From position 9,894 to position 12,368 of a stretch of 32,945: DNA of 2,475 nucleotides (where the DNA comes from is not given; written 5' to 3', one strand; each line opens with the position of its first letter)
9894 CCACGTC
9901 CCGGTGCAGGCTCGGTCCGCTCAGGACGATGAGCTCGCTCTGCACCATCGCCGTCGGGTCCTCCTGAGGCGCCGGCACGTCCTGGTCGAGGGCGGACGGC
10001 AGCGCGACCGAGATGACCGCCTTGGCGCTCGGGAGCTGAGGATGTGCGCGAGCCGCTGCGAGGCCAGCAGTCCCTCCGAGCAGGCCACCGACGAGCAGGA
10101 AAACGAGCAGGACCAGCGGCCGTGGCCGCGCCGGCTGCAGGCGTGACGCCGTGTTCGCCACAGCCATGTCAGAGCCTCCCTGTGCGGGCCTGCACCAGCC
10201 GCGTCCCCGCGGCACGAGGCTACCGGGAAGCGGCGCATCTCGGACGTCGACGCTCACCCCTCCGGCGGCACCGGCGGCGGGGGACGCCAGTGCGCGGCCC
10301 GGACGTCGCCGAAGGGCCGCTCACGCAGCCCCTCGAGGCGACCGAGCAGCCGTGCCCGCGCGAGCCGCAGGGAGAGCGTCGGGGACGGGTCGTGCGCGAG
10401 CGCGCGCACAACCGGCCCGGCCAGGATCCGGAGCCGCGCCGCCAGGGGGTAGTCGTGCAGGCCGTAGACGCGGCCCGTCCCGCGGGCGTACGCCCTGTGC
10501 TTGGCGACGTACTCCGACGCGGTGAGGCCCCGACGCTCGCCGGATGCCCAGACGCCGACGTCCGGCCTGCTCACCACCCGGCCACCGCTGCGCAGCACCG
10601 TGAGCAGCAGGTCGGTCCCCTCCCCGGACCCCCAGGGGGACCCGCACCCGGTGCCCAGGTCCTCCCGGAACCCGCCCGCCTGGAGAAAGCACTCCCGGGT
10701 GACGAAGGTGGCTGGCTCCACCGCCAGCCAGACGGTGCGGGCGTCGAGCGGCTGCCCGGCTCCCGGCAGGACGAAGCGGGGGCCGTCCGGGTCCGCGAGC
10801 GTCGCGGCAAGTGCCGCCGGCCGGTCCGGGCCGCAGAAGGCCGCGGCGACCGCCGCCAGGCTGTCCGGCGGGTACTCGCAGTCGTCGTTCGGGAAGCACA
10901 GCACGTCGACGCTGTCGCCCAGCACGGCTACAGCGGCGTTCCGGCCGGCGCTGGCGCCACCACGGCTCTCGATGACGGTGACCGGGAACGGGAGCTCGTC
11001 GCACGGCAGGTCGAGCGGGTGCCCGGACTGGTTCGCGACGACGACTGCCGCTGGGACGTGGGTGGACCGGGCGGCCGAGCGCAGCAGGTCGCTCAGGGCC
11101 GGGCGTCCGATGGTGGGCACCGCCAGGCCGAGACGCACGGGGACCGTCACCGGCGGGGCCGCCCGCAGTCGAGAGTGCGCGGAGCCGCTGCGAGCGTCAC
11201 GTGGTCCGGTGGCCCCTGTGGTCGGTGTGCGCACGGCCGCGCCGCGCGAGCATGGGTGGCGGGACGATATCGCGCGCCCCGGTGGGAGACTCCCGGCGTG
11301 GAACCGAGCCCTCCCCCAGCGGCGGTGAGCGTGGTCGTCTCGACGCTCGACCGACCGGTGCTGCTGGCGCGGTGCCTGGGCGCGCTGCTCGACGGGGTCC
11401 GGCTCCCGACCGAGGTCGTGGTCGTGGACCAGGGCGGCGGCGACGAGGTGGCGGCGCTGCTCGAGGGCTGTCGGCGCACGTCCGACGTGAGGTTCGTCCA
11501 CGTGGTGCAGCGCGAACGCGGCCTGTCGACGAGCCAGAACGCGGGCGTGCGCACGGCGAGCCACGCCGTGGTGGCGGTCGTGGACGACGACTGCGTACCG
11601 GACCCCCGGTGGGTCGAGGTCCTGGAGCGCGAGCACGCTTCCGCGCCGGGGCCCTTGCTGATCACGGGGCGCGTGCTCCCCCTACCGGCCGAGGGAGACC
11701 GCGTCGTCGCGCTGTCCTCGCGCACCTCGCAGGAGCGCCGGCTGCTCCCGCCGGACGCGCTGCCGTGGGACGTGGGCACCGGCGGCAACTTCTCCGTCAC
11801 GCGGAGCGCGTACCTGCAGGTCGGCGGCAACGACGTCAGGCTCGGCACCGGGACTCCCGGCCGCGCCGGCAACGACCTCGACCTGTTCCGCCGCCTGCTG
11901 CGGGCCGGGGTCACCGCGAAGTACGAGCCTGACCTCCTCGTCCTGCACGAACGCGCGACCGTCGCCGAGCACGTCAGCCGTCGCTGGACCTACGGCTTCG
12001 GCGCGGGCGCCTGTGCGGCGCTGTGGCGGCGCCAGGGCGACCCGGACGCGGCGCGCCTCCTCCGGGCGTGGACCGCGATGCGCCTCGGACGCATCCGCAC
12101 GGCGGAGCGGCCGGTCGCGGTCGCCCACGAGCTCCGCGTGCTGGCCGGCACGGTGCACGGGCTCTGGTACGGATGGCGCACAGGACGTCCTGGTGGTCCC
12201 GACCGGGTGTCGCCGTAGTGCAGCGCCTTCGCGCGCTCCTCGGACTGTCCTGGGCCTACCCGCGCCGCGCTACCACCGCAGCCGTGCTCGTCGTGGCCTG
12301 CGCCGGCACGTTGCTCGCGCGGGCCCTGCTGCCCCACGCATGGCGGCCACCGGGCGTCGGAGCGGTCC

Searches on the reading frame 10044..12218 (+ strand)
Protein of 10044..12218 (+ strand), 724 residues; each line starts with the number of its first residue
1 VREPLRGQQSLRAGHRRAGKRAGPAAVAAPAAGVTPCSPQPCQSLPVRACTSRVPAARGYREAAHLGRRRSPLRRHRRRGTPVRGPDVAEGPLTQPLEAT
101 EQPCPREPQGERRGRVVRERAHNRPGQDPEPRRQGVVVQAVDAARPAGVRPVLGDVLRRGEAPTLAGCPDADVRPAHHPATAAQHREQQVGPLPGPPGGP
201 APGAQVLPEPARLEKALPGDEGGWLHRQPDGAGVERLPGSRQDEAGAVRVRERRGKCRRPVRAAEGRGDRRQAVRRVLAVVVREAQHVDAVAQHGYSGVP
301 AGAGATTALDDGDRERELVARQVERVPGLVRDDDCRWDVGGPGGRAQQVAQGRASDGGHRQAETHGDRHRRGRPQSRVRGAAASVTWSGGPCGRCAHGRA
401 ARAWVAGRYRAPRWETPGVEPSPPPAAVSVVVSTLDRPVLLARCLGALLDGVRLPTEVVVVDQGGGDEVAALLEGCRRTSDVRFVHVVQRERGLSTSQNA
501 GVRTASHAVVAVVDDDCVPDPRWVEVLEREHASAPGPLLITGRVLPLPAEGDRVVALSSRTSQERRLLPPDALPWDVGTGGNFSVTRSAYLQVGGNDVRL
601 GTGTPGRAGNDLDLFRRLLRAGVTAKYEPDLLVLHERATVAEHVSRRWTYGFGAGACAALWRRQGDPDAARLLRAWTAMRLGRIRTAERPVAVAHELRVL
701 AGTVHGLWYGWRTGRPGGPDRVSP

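Call 56: search_protein_families(library=pfam, proteins=[window:10044-12218:+], max_evalue=0.01)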
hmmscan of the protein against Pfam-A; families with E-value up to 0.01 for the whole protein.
window:10044-12218:+ (724 aa): 3 families
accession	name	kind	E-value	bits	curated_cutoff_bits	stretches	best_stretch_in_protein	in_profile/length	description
PF00535.33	Glycos_transf_2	-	1.3e-14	54.9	23.3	1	429-529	1-101/168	Glycosyl transferase family 2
PF13641.12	Glyco_tranf_2_3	-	3.7e-12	47.2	27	1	425-649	1-228/230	Glycosyltransferase like family 2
PF10111.15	Glyco_tranf_2_2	-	6.2e-05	23.1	27.3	0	580-632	165-214/276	Glycosyltransferase like family 2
